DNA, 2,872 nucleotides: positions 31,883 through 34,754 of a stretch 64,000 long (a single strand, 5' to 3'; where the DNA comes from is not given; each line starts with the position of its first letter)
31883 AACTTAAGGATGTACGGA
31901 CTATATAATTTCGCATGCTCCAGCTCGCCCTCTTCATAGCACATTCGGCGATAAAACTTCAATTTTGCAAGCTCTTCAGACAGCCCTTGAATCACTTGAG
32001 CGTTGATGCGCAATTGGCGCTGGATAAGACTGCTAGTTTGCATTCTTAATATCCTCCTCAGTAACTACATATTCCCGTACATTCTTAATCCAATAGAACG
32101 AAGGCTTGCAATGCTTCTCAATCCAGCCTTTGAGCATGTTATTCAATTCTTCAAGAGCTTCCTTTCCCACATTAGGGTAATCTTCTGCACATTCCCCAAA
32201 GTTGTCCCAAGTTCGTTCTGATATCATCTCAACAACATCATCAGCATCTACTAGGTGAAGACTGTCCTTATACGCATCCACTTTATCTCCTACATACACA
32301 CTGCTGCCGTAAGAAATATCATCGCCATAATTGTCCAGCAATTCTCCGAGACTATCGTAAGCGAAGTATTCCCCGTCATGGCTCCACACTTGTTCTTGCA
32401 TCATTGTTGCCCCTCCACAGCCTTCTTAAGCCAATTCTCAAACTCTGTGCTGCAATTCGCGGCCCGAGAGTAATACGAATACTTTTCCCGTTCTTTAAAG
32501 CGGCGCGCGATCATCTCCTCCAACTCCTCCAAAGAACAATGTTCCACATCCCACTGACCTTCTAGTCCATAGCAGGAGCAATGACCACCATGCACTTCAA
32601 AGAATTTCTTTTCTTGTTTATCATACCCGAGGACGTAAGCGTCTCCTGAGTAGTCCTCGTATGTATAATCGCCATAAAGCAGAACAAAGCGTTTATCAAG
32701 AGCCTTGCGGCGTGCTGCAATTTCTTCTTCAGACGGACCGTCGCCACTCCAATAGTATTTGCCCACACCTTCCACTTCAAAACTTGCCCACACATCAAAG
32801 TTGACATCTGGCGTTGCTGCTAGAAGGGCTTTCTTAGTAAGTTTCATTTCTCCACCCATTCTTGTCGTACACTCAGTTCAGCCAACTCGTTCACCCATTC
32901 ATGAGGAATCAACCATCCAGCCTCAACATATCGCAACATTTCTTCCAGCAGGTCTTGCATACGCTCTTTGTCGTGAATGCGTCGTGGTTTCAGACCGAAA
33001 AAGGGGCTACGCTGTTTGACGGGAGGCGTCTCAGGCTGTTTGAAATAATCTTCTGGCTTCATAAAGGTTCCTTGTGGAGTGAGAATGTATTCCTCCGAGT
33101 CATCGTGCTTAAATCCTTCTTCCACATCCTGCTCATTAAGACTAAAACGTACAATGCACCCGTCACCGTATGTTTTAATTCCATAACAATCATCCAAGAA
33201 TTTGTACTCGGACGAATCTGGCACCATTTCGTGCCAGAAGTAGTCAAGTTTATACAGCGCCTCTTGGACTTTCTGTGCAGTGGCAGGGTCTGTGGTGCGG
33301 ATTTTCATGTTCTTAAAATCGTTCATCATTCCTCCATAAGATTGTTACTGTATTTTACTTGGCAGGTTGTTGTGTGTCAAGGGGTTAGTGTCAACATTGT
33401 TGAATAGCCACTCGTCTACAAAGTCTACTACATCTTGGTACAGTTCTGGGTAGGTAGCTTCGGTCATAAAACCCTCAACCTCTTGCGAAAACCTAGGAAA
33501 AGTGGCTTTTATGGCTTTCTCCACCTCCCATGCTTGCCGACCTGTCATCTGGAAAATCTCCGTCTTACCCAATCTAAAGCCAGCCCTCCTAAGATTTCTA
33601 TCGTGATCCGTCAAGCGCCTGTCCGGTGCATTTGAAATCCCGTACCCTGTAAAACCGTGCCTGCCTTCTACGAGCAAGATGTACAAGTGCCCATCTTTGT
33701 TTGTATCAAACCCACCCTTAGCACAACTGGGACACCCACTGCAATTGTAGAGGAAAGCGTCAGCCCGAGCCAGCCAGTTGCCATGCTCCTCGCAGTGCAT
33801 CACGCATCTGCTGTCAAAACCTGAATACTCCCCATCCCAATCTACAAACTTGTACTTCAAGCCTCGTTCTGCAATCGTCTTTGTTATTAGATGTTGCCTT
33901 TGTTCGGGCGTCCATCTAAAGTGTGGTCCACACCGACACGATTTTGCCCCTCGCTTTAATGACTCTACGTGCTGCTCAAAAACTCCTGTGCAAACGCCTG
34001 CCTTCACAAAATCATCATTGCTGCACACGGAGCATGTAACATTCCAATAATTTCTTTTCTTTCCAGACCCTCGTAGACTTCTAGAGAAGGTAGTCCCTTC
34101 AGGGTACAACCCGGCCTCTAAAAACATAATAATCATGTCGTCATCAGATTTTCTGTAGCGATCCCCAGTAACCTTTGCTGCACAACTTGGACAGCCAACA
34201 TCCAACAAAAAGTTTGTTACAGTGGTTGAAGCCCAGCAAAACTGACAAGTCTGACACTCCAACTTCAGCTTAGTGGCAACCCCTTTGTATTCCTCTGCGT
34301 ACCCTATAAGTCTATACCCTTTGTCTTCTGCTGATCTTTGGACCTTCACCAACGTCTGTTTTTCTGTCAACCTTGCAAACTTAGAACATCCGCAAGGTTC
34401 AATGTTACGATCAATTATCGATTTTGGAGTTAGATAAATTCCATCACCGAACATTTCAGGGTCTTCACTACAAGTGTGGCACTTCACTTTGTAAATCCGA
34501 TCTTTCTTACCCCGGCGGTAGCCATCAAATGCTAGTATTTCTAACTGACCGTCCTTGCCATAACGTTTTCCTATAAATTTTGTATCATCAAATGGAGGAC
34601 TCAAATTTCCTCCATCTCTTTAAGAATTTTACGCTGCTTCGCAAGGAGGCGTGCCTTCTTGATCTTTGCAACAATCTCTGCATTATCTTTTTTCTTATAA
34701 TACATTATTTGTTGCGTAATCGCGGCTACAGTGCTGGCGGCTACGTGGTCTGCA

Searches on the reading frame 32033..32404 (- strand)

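Call 26: search_protein_families(library=phrogs, proteins=[window:32033-32404:-], max_evalue=0.00001)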
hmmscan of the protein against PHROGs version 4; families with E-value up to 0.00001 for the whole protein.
window:32033-32404:- (123 aa): 2 families
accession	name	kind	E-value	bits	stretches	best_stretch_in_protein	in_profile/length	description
phrog_1672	-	unknown function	2.9e-24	86.6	1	26-121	62-160/168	-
phrog_12368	-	unknown function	1.4e-11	45.7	1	3-115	95-210/222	-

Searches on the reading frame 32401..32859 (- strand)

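Call 27: search_protein_families(library=phrogs, proteins=[window:32401-32859:-], max_evalue=0.00001)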
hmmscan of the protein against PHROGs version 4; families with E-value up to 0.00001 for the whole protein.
window:32401-32859:- (152 aa): 2 families
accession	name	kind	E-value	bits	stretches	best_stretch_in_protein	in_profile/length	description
phrog_8792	-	unknown function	5.4e-22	78.8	1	57-120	36-99/116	-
phrog_21421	-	integration and excision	1.3e-19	71.4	1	56-119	53-114/144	integrase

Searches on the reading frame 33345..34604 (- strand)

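Call 27: search_protein_families(library=phrogs, proteins=[window:33345-34604:-], max_evalue=0.00001)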
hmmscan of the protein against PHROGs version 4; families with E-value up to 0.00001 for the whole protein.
window:33345-34604:- (419 aa): 3 families
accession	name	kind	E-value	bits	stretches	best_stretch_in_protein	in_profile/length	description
phrog_681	-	DNA, RNA and nucleotide metabolism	7.6e-66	223.9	1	10-407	98-545/576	endonuclease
phrog_559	-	DNA, RNA and nucleotide metabolism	4.1e-16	59.9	2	71-296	114-305/607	HNH endonuclease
phrog_20519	-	unknown function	1.3e-07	32.6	0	187-323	27-155/204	-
